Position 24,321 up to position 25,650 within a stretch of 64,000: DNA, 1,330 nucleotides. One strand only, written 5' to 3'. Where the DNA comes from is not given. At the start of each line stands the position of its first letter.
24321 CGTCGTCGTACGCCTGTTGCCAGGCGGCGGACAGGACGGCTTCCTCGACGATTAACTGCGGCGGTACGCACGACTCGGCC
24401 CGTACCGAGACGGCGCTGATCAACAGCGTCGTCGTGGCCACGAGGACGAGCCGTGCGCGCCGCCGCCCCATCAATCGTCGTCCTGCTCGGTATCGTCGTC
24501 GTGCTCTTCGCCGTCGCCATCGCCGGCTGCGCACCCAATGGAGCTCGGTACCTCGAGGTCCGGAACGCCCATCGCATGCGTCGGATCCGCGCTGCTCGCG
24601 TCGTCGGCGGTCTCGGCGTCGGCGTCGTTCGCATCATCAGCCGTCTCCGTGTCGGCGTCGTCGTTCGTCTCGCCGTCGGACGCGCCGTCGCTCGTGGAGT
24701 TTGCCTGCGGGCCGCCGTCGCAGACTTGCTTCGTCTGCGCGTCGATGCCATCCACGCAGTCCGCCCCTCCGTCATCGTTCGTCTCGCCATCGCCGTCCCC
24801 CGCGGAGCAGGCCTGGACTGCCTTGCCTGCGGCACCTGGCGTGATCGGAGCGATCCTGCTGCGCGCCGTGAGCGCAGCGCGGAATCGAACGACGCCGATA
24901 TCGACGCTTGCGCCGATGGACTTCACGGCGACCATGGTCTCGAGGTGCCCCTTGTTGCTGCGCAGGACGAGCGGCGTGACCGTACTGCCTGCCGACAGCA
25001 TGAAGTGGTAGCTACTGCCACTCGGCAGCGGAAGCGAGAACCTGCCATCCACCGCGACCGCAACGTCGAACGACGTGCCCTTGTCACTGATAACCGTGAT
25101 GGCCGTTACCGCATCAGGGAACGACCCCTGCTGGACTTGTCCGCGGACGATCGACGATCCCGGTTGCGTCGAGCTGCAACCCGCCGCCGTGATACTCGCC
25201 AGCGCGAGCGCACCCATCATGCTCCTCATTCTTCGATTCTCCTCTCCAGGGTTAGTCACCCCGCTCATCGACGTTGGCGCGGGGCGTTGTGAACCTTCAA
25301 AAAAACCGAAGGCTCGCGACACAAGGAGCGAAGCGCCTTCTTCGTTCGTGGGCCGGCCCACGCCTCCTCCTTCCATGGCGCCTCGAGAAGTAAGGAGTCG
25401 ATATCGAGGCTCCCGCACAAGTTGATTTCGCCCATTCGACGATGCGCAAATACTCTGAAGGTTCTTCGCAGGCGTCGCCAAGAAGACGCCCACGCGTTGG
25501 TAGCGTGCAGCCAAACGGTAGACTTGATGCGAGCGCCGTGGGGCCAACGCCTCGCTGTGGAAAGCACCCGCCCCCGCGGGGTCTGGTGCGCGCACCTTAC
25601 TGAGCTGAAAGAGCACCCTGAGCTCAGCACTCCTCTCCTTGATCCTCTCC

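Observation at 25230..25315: Conserved ~80-nt 5' leader/promoter element shared by two unrelated-looking lipoprotein genes (second copy at 7249-7330)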

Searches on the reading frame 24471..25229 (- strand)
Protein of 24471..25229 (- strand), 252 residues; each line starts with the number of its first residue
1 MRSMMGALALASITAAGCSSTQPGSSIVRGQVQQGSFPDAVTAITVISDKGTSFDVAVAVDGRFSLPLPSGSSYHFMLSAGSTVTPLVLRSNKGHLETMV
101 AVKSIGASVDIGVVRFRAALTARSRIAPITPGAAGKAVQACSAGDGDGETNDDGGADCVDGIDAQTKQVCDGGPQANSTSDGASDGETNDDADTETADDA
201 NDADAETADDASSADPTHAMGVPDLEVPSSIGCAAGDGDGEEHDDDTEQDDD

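Call 15: search_protein_families(library=pfam, proteins=[window:24471-25229:-], max_evalue=0.01)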
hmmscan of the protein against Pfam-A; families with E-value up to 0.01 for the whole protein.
window:24471-25229:- (252 aa): 0 families

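Call 18: find_encoding_contigs(protein=window:24471-25229:-, flank=3000, max_places=6)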
Protein window:24471-25229:- (252 aa): no gene with exactly this product is on record in the collection.

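Call 21: find_homologous_proteins(query=window:24471-25229:-)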
Query window:24471-25229:- (252 aa): 22 proteins with E <= 0.001 among 5450 candidates.
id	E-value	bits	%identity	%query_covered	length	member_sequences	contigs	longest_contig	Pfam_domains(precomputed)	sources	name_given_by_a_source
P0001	1.9e-126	439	86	93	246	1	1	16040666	-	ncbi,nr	ncbi:Hypothetical protein A7982_04434 [Minicystis rosea]|nr:Hypothetical protein A7982_04434 [Minicy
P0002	8.3e-102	358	100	70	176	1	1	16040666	-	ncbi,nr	ncbi:Hypothetical protein A7982_03919 [Minicystis rosea]|nr:Hypothetical protein A7982_03919 [Minicy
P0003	1.7e-35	141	42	98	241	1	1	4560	-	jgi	-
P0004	3.8e-30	123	41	86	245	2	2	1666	-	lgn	-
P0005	4.2e-28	117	38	92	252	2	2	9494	-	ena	-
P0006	5.7e-27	113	41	63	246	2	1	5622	-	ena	-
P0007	1.6e-18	85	35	92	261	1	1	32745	-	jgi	jgi:hypothetical protein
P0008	3.2e-16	78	36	90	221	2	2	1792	-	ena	-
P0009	3.7e-14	71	35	92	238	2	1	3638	-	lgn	-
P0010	3.7e-13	68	29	90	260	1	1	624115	-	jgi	-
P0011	8.2e-13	67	36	96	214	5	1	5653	-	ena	-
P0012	1.6e-12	66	33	91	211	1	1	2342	-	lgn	-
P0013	5.3e-12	64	32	98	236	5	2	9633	-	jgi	jgi:hypothetical protein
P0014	1.9e-9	56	30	98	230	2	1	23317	-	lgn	-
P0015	3.4e-9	55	32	94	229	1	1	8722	-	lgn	-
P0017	3.2e-8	52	29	97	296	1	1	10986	-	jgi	jgi:hypothetical protein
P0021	1.1e-6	47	32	60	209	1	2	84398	-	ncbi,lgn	-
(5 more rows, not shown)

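Call 23: find_encoding_contigs(protein=P0001, flank=6000, max_places=3)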
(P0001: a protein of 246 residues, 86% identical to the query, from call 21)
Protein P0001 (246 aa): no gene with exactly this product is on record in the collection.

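Call 24: find_encoding_contigs(protein=P0002, flank=3000, max_places=3)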
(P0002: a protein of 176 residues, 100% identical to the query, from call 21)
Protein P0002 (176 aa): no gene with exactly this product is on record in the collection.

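Call 26: find_encoding_contigs(protein=P0003, flank=5000, max_places=2)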
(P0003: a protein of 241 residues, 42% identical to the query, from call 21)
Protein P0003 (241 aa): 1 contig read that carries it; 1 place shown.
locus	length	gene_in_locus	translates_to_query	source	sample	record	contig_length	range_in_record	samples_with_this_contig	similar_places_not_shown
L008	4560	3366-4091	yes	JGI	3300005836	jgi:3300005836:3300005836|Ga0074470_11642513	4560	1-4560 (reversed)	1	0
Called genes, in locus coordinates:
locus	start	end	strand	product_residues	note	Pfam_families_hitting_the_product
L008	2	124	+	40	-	?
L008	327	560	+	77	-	-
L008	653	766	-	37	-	-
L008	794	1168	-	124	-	-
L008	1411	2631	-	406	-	-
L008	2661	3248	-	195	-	-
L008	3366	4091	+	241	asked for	-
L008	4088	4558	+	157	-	?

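Call 27: find_encoding_contigs(protein=P0005, flank=5000, max_places=2)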
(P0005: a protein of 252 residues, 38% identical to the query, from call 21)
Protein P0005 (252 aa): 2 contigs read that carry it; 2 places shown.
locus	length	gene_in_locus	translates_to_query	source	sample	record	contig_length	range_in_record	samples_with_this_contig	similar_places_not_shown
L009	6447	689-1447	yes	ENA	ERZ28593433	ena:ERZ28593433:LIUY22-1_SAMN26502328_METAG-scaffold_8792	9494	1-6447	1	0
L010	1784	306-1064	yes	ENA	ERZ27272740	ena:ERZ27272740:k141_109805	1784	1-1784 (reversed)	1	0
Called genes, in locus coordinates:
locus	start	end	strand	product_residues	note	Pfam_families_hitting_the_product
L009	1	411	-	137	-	?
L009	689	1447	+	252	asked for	-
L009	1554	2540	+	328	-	-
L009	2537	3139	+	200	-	PF07638:Sigma70_ECF (faint), PF04542:Sigma70_r2, PF08281:Sigma70_r4_2, PF04545:Sigma70_r4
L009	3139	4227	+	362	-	PF04773:FecR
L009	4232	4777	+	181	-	-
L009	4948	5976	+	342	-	PF13442:Cytochrome_CBB3 (faint), PF00034:Cytochrom_C (faint)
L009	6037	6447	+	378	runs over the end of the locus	-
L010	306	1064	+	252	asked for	-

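Call 28: find_encoding_contigs(protein=P0007, flank=5000, max_places=2)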
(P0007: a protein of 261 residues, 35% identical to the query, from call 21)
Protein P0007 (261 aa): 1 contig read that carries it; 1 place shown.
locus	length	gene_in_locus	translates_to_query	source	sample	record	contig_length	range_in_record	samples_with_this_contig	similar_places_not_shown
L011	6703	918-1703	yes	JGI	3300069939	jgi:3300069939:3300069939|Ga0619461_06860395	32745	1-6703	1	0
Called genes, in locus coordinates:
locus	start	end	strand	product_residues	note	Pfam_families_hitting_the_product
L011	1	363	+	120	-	?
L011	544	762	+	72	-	-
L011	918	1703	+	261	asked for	-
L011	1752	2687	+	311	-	-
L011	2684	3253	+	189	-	PF07638:Sigma70_ECF (weak), PF04542:Sigma70_r2, PF08281:Sigma70_r4_2, PF04545:Sigma70_r4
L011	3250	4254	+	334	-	-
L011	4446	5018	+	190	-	-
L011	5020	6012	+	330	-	PF00034:Cytochrom_C (faint), PF13442:Cytochrome_CBB3 (faint)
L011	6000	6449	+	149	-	-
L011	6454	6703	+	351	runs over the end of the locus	-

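Call 29: find_encoding_contigs(protein=P0010, flank=5000, max_places=2)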
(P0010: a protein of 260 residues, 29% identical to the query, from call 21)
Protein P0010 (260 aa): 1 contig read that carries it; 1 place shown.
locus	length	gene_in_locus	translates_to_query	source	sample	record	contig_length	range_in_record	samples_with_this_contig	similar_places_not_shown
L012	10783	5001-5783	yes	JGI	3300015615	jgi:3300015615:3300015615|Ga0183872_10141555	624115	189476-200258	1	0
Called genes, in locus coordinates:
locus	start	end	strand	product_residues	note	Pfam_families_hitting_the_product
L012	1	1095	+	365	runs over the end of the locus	PF14378:PAP2_3, PF01569:PAP2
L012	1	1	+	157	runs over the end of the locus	PF00072:Response_reg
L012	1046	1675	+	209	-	PF00072:Response_reg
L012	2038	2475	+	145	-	-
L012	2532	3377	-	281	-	-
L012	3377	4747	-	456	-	PF00072:Response_reg, PF00158:Sigma54_activat, PF14532:Sigma54_activ_2, PF07728:AAA_5 (weak), PF25601:AAA_lid_14, PF02954:HTH_8 (weak)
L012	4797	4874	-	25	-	-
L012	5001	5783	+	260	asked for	-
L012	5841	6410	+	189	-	PF04542:Sigma70_r2, PF08281:Sigma70_r4_2, PF04545:Sigma70_r4, PF13384:HTH_23 (faint)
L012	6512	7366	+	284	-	PF04773:FecR (weak)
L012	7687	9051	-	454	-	PF00512:HisKA, PF02518:HATPase_c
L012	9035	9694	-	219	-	PF00072:Response_reg, PF00486:Trans_reg_C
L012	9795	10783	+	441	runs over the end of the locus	PF02321:OEP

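Call 34: find_related_loci(query=A3, collection=metagenome_contigs, flank=3500)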
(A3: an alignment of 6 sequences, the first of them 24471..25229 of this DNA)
Query A3 (252 aa) in metagenome_contigs; peptide patterns used: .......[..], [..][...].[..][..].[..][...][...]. (x = any residue, [..] = any of these).
399 stretches matched a pattern; 5 encode a relative of the query (tblastn E <= 1e-3); 4 distinct loci.
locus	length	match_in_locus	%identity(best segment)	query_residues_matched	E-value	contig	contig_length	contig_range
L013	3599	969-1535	42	17-224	4e-35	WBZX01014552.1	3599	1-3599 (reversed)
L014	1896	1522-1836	49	13-116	3e-24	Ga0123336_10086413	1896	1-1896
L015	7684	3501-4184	38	4-228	8e-38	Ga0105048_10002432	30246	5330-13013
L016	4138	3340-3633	44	143-198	4e-7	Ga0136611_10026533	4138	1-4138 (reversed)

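Call 35: find_encoding_contigs(protein=P0013, flank=4000, max_places=2)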
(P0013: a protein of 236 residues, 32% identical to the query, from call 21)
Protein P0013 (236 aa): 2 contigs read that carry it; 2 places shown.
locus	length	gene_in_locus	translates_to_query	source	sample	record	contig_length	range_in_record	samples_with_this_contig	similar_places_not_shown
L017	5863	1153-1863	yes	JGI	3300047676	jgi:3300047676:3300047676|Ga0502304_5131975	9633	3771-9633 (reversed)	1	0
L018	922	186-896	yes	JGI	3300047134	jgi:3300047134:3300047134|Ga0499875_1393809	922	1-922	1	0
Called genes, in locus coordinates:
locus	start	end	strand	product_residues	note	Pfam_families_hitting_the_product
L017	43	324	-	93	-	PF00059:Lectin_C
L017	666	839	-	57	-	-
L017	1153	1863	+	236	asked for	-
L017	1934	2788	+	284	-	-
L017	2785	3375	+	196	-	PF04542:Sigma70_r2, PF08281:Sigma70_r4_2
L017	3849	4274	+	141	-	PF13371:TPR_9 (faint), PF07719:TPR_2 (faint), PF13181:TPR_8 (faint), PF13428:TPR_14 (faint), PF13525:YfiO, PF14559:TPR_19 (faint), PF00515:TPR_1 (faint), PF13432:TPR_16 (weak), +1 more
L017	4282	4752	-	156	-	PF01569:PAP2, PF14360:PAP2_C (weak)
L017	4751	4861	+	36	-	-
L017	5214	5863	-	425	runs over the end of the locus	PF00654:Voltage_CLC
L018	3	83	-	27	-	?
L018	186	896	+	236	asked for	-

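Call 36: find_encoding_contigs(protein=P0021, flank=4000, max_places=2)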
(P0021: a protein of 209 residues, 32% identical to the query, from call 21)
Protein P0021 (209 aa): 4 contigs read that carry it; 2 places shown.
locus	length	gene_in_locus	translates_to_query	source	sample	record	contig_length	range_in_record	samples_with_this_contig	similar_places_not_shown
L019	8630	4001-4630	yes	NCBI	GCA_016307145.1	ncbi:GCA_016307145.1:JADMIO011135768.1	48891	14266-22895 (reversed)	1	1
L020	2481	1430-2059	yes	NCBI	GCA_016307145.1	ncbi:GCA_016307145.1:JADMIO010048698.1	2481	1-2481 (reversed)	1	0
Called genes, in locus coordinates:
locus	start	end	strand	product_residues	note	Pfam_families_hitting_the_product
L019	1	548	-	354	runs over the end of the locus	PF25919:BSH_CusB (faint), PF25967:RND-MFP_C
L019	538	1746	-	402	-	PF02321:OEP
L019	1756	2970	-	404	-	PF10009:DUF2252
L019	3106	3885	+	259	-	PF01569:PAP2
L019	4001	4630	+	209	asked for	-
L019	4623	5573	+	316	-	-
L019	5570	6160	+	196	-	PF04542:Sigma70_r2, PF08281:Sigma70_r4_2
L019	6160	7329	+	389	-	PF04773:FecR (weak), PF07719:TPR_2 (faint), PF13174:TPR_6 (faint), PF13371:TPR_9 (faint), PF13525:YfiO (weak), PF13432:TPR_16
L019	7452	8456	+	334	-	PF24695:PITM1-3, PF08235:LNS2, PF03767:Acid_phosphat_B (weak), PF24694:LNS2_PITM1-3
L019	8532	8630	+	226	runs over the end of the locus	-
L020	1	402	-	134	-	?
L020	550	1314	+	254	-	PF01569:PAP2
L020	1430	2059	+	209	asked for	-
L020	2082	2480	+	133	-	?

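Call 37: find_encoding_contigs(protein=P0015, flank=4000, max_places=2)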
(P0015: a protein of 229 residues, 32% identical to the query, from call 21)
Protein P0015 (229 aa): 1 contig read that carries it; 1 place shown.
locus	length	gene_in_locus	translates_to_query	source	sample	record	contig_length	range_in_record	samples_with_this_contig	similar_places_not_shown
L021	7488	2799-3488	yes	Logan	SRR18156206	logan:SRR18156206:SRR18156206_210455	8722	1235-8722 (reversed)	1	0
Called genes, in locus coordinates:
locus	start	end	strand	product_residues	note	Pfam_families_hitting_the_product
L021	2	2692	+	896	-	?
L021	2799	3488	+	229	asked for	-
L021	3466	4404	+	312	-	-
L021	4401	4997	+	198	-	PF04542:Sigma70_r2, PF02001:DUF134 (weak), PF08281:Sigma70_r4_2, PF04545:Sigma70_r4 (weak)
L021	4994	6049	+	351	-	PF04773:FecR (weak), PF07719:TPR_2 (faint), PF13174:TPR_6 (faint), PF13428:TPR_14 (faint)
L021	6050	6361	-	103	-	-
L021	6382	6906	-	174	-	-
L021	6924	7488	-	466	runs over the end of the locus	PF02012:BNR (faint), PF13088:BNR_2 (weak)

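Call 38: find_encoding_contigs(protein=P0017, flank=4000, max_places=2)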
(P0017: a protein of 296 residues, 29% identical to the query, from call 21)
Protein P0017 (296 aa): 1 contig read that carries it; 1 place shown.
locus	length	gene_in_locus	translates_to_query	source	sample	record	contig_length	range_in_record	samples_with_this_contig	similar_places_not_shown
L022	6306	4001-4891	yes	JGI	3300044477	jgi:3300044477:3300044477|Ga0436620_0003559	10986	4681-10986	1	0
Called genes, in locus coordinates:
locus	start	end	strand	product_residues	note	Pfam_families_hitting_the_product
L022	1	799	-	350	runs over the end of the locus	PF04773:FecR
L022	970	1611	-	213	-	PF04542:Sigma70_r2, PF08281:Sigma70_r4_2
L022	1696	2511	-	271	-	-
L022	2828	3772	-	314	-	-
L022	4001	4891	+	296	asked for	-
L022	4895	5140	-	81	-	-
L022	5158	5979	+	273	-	-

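Call 54: search_protein_families(library=ncbifam, proteins=[window:24471-25229:-], max_evalue=0.001)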
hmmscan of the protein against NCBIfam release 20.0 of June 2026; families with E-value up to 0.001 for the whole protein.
window:24471-25229:- (252 aa): 0 families

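Call 77: search_protein_families(library=pfam, proteins=[L008:1411-2631:-, L009:6037-6447:+, L011:6000-6449:+], max_evalue=0.01)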
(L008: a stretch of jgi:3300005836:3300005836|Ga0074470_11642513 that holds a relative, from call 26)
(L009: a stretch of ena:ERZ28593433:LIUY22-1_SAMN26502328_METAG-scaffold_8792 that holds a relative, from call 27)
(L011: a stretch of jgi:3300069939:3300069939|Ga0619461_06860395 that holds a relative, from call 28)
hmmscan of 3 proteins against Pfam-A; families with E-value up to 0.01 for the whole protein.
L008:1411-2631:- (406 aa): 0 families

L009:6037-6447:+ (137 aa): 0 families

L011:6000-6449:+ (149 aa): 0 families

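Call 78: predict_structure(alignment_id=A2)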
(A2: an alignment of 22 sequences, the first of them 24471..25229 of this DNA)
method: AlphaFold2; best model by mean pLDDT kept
length: 252 residues; sequences in the alignment: 22
mean_pLDDT: 72.3   pTM: 0.59
mean pLDDT of the five models: 72.3, 71.5, 71.3, 69.2, 67.7
residues with pLDDT >= 90: 92; 70-90: 43; 50-70: 50; < 50: 67
segments of 3 or more residues with pLDDT < 50: 1-20, 123-128, 130-133, 145-155, 173-175, 177-182, 186-188, 201-203, 240-243
pLDDT, mean of each block of 10 residues (from residue 1): 42 46 84 97 97 97 96 96 94 86 92 91 48 70 55 54 73 50 51 52 50 83 91 65 52 57
secondary structure, 60 per line:
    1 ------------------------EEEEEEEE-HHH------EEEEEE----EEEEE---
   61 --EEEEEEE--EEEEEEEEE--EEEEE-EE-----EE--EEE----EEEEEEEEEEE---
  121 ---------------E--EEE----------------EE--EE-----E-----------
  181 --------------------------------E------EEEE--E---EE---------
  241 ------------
elements in order: E25-32 E43-48 E53-57 E63-69 E72-80 E83-87 E100-102 E107-117 E139-141 E220-223

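Call 80: fold_search(model_id=the predicted structure, library=pdb)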
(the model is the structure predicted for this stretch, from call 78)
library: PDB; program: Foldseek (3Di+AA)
matches with E <= 10: 1027; with E <= 0.001: 1
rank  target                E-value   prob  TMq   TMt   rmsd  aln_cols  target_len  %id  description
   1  4fxt_E                5.8e-04  1.00  0.22  0.26   6.1       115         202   17  Crystal structure of a DUF3823 family protein (BACOVA_02663) from Bacteroides ovatus ATCC 8483 at 2.77 A resolution (released 2012-07-25)
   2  4fxt_A                1.4e-03  1.00  0.21  0.27   6.0       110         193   17  Crystal structure of a DUF3823 family protein (BACOVA_02663) from Bacteroides ovatus ATCC 8483 at 2.77 A resolution (released 2012-07-25)
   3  4fxt_K                1.8e-03  1.00  0.21  0.27   6.0       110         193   16  Crystal structure of a DUF3823 family protein (BACOVA_02663) from Bacteroides ovatus ATCC 8483 at 2.77 A resolution (released 2012-07-25)
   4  4fxt_D                1.9e-03  1.00  0.21  0.27   7.1       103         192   18  Crystal structure of a DUF3823 family protein (BACOVA_02663) from Bacteroides ovatus ATCC 8483 at 2.77 A resolution (released 2012-07-25)
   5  4yok                  3.0e-03  1.00  0.23  0.29   7.5       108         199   18  Crystal structure of a DUF3823 family protein (PARMER_04126) from Parabacteroides merdae ATCC 43184 at 1.80 A resolution (released 2015-03-25)
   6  4fxt_J                3.0e-03  1.00  0.21  0.26   6.1       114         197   18  Crystal structure of a DUF3823 family protein (BACOVA_02663) from Bacteroides ovatus ATCC 8483 at 2.77 A resolution (released 2012-07-25)
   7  4fxt_F                3.4e-03  1.00  0.22  0.27   6.0       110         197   17  Crystal structure of a DUF3823 family protein (BACOVA_02663) from Bacteroides ovatus ATCC 8483 at 2.77 A resolution (released 2012-07-25)
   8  1z0n_A                5.7e-03  0.97  0.20  0.46   6.5        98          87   13  the glycogen-binding domain of the AMP-activated protein kinase (released 2005-10-25)
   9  1z0m_A                6.8e-03  0.97  0.20  0.46   6.7        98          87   12  the glycogen-binding domain of the AMP-activated protein kinase beta1 subunit (released 2005-10-25)
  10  4v4c_B                7.2e-03  1.00  0.23  0.22   3.5        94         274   18  Crystal Structure of Pyrogallol-Phloroglucinol Transhydroxylase from Pelobacter acidigallici (released 2014-07-09)
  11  4fxt_M                7.2e-03  0.99  0.21  0.27   6.0       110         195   16  Crystal structure of a DUF3823 family protein (BACOVA_02663) from Bacteroides ovatus ATCC 8483 at 2.77 A resolution (released 2012-07-25)
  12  6yoa_B                9.0e-03  0.98  0.22  0.38   9.0       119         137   11  Lig v 1 structure and the inflammatory response to the Ole e 1 protein family (released 2020-05-13)
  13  8fia_A                1.1e-02  1.00  0.24  0.04   3.6        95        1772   16  The structure of fly Teneurin self assembly (released 2023-05-03)
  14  4fxt_I                1.3e-02  0.98  0.21  0.27   6.1       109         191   16  Crystal structure of a DUF3823 family protein (BACOVA_02663) from Bacteroides ovatus ATCC 8483 at 2.77 A resolution (released 2012-07-25)
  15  4gqz_A                1.3e-02  0.99  0.21  0.31   3.9        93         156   12  Crystal Structure of S.CueP (released 2013-08-14)
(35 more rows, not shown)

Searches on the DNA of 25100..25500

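Call 59: search_rna_families(source=window, start=25100, end=25500, threshold=evalue, max_evalue=1)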
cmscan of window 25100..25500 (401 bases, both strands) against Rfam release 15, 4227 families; matches with E-value up to 1: 0.
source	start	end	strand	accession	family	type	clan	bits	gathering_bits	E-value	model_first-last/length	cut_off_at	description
